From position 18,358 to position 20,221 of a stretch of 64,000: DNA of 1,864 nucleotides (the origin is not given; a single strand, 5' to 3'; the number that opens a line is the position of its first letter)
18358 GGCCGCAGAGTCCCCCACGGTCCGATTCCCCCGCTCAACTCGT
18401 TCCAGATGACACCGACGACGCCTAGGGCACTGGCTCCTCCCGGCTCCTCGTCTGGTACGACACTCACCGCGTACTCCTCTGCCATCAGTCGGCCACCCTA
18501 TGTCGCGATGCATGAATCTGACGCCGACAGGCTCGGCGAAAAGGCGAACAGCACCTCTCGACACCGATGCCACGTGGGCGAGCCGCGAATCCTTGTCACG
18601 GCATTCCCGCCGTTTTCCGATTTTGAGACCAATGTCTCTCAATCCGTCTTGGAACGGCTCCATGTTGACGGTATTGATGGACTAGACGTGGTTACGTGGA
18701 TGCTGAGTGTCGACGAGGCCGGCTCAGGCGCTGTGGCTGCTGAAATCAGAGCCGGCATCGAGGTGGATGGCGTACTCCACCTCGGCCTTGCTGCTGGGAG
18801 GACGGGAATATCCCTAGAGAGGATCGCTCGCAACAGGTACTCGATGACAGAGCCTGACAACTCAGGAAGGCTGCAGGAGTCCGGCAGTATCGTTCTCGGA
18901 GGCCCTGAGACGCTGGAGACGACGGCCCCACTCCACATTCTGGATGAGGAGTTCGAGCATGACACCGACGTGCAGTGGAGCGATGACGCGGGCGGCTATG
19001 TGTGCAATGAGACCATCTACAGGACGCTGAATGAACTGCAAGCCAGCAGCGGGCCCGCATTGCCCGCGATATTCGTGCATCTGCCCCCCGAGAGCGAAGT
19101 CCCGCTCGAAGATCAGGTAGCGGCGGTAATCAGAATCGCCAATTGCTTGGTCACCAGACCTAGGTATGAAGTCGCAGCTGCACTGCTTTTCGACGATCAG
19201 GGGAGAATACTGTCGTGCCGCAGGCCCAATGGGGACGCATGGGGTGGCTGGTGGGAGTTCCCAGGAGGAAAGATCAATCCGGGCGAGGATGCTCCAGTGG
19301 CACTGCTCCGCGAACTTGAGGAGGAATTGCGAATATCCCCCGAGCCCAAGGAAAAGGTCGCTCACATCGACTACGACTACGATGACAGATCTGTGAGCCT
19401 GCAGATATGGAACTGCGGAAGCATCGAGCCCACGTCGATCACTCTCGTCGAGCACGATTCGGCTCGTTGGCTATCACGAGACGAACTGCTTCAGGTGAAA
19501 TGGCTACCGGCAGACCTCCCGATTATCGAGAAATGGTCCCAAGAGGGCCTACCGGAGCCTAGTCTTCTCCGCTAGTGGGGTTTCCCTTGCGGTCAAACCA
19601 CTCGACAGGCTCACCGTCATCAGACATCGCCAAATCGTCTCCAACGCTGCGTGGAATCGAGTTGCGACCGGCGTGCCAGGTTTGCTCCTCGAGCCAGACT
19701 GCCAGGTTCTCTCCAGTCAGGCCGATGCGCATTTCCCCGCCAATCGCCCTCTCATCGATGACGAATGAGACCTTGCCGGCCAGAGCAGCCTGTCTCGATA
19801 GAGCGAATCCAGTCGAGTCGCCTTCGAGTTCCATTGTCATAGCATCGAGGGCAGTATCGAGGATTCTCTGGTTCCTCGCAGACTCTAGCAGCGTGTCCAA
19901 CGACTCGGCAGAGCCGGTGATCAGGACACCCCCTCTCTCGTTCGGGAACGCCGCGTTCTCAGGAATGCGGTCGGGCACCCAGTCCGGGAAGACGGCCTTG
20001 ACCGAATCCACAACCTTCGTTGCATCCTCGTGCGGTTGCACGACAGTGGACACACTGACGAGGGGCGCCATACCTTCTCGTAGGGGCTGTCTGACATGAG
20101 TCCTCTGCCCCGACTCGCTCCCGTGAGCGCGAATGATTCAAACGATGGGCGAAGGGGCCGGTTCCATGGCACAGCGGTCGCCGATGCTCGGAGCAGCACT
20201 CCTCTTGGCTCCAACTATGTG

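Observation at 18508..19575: Pyroglutamyl-peptidase I (C15) fused to a NUDIX hydrolase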

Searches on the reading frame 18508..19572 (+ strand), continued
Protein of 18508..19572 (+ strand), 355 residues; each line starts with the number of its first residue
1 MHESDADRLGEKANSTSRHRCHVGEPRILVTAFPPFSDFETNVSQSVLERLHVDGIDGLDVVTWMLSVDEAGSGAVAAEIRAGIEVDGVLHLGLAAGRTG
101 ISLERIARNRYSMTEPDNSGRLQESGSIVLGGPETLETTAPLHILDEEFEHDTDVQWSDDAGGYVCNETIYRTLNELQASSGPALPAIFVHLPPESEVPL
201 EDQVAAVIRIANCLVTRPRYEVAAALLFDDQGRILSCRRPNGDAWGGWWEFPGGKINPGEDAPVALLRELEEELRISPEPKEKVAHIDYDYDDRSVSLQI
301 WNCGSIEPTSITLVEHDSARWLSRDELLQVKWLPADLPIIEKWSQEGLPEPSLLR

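Call 49: list_cluster_members(proteins=[P0198, P0201, P0211, P0214, P0216, P0178, P0185, P0186, P0190, P0171])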
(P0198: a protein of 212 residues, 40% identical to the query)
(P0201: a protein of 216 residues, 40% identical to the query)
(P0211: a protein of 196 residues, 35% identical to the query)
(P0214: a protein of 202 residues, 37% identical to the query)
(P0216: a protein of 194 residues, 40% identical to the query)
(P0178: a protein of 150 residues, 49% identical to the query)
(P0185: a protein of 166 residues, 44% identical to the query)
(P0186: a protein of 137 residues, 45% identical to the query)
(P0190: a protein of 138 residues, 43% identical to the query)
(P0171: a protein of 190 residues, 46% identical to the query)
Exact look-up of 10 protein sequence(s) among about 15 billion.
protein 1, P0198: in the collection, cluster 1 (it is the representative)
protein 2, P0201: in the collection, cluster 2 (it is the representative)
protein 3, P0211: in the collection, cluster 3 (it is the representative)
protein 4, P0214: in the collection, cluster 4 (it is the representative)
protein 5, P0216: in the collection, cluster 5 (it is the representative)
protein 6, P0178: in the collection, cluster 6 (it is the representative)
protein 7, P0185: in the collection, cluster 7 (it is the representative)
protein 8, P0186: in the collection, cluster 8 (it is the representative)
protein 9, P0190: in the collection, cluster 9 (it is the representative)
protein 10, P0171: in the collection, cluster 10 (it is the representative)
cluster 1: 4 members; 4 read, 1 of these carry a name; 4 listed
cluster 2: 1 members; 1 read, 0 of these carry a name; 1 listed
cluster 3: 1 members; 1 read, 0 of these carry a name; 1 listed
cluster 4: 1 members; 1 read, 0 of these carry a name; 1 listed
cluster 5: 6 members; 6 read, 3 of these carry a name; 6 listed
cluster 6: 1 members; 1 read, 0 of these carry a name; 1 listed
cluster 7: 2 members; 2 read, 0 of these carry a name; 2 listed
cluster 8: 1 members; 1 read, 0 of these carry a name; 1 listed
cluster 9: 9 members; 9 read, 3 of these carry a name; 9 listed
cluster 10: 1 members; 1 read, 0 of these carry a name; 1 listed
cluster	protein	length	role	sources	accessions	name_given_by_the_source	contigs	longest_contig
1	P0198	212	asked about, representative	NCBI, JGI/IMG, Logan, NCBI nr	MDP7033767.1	MAG: pyroglutamyl-peptidase I [Planctomycetota bacterium] | pyroglutamyl-peptidase | pyroglutamyl-peptidase I [Planctomycetota bacterium]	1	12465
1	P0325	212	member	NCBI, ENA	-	-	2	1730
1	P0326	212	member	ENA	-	-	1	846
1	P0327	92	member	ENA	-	-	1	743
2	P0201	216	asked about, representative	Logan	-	-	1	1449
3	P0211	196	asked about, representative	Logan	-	-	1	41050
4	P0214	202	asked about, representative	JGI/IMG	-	-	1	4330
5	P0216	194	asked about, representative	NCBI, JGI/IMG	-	pyroglutamyl-peptidase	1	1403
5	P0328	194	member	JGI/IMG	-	pyroglutamyl-peptidase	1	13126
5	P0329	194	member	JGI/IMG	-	pyroglutamyl-peptidase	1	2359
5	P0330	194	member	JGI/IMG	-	-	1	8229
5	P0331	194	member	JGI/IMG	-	-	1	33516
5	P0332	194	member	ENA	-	-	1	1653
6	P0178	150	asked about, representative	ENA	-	-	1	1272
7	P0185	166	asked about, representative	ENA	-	-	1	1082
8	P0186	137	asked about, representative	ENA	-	-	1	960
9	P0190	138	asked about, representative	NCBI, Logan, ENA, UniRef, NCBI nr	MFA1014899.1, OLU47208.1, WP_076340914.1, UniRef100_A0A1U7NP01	(deoxy)nucleoside triphosphate pyrophosphohydrolase [Dubosiella newyorkensis] | 8-oxo-dGTP diphosphatase n=1 Tax=Dubosiella newyorkensis TaxID=1862672 ...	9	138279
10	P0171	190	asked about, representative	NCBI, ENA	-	-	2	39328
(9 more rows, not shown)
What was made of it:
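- The named ones are annotated pyroglutamyl-peptidase I and (deoxy)nucleoside triphosphate pyrophosphohydrolase (call 49).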

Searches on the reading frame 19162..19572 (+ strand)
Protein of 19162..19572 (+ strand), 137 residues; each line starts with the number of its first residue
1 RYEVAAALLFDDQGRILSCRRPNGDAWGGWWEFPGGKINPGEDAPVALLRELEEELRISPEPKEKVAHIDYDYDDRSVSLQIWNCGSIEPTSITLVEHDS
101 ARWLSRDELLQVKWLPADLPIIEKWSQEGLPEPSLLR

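Call 23: search_solved_structures(query=window:19162-19572:+, max_evalue=0.001, show_alignments=5)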
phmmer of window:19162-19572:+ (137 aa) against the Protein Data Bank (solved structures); distinct sequences matched with E-value up to 0.001: 27.
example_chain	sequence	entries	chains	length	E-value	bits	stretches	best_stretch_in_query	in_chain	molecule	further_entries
5x1x_A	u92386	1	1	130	3.5e-19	72.4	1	4-129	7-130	Mutator mutT protein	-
3r03_A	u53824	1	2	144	1e-18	70.9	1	4-123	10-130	NUDIX hydrolase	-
2rrk_A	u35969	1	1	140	3e-18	69.4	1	3-125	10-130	CTP pyrophosphohydrolase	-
4v14_A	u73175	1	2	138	9.5e-17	64.5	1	3-87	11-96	MUTATOR MUTT PROTEIN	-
3gwy_A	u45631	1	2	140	3.1e-14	56.4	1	30-128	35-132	Putative CTP pyrophosphohydrolase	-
3hhj_A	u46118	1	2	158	4e-13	52.8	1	5-123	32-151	Mutator mutT protein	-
5zrc_A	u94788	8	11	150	1.4e-11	47.8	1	5-119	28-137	Putative mutator protein MutT2/NUDIX hydrolase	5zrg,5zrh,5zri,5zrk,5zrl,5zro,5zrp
3grn_A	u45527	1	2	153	1.6e-11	47.6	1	7-129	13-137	MutT related protein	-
3ees_A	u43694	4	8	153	7.3e-11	45.4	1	8-84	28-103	Probable pyrophosphohydrolase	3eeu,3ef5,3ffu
1mut_A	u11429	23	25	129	8.3e-11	45.3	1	3-124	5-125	NUCLEOSIDE TRIPHOSPHATE PYROPHOSPHOHYDROLASE | Mutator mutT protein | 7,8-dihydro-8-oxoguanine-triphosphatase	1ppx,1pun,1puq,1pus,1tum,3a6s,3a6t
7syc_A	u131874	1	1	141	4.9e-10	42.7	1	3-130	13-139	7,8-dihydro-8-oxoguanine-triphosphatase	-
4dyw_A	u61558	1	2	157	3.5e-06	30.2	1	8-111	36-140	MutT/NUDIX family protein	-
1x51_A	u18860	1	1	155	6.5e-05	26.1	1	15-109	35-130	A/G-specific adenine DNA glycosylase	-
4s2v_A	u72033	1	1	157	9.8e-05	25.5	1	10-61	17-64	RNA pyrophosphohydrolase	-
6d1q_B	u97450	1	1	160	0.0001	25.5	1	10-61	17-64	RNA pyrophosphohydrolase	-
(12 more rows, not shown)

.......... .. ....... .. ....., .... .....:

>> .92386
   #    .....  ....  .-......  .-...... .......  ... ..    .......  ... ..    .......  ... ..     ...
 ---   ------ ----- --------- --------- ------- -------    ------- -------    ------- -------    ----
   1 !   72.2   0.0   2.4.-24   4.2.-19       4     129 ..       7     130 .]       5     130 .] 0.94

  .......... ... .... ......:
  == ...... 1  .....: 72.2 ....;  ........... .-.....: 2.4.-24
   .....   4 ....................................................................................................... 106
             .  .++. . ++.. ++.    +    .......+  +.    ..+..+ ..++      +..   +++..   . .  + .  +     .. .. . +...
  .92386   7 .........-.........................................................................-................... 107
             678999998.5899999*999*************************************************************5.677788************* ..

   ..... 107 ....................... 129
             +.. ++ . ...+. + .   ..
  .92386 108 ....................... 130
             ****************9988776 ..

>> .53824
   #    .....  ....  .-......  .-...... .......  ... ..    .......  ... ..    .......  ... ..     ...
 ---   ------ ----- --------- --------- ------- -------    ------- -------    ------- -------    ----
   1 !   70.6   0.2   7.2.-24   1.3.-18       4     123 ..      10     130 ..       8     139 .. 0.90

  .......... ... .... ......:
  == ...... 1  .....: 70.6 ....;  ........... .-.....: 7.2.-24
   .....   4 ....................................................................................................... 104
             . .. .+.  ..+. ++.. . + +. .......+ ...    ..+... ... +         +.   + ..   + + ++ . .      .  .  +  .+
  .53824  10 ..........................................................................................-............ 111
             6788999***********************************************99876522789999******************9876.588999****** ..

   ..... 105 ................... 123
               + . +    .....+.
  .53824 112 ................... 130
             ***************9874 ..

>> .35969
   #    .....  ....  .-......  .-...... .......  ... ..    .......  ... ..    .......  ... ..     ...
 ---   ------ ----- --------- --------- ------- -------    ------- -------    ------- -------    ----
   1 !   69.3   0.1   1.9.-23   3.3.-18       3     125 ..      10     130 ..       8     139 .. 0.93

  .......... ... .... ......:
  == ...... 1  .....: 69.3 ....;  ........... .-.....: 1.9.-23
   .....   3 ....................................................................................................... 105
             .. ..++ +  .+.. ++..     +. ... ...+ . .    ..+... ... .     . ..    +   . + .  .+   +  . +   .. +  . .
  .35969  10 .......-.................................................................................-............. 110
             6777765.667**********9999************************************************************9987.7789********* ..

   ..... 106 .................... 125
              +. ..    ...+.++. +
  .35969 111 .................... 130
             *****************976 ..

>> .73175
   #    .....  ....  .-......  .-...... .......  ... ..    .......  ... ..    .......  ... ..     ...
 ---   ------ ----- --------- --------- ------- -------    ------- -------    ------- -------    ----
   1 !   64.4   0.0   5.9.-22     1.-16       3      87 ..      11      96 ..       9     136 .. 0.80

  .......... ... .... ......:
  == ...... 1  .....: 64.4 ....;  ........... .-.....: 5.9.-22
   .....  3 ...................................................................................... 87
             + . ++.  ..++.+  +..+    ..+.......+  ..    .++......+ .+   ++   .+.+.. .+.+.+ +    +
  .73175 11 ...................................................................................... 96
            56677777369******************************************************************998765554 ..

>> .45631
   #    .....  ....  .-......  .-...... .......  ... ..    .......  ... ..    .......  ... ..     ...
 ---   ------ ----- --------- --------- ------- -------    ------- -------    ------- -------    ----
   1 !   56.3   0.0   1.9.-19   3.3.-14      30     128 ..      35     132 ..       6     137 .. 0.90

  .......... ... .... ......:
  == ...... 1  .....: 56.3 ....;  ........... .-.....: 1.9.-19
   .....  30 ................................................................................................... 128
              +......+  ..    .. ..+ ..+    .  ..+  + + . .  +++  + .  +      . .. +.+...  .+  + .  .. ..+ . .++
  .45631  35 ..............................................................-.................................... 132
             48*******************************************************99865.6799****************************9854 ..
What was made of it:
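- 19162..19557 (+): MutT/NudG-type Nudix domain, aa 219-350. It ends with the WLPAD motif shared with E. coli NudG (APADIP). PDB matches to 5x1x, 3r03 and 2rrk (call 23).
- Closest known: MutT/NudG group of Nudix. Same: It has the Nudix box, the WEFPGGK context and the C-terminal P-A-D-hPhh motif, as in NudG (call 23).
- The C half matches MutT/NudG structures 5x1x, 3r03 and 2rrk and shares the C-terminal PAD motif (call 23).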

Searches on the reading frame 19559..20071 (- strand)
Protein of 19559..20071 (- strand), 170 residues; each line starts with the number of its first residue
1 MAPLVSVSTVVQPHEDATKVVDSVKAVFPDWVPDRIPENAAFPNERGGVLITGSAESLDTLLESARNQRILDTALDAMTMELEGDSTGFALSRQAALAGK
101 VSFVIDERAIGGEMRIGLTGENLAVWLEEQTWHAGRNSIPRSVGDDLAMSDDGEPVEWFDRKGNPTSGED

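Call 18: search_protein_families(library=pfam, proteins=[window:19559-20071:-], max_evalue=0.01)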
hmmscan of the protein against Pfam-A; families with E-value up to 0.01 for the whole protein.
window:19559-20071:- (170 aa): 1 family
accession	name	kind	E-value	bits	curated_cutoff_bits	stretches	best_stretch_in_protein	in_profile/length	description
PF01877.22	RNA_binding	-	8.1e-06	26.6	26.9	1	5-110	2-114/120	RNA binding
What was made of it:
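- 19559..20071 (-): Convergent downstream neighbour: a 170-aa protein similar to PF01877 (RNA_binding). Its 3' end overlaps the fusion gene by 17 nt. Pfam 26.6 bits, just below the cut-off of 26.9 (call 18).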
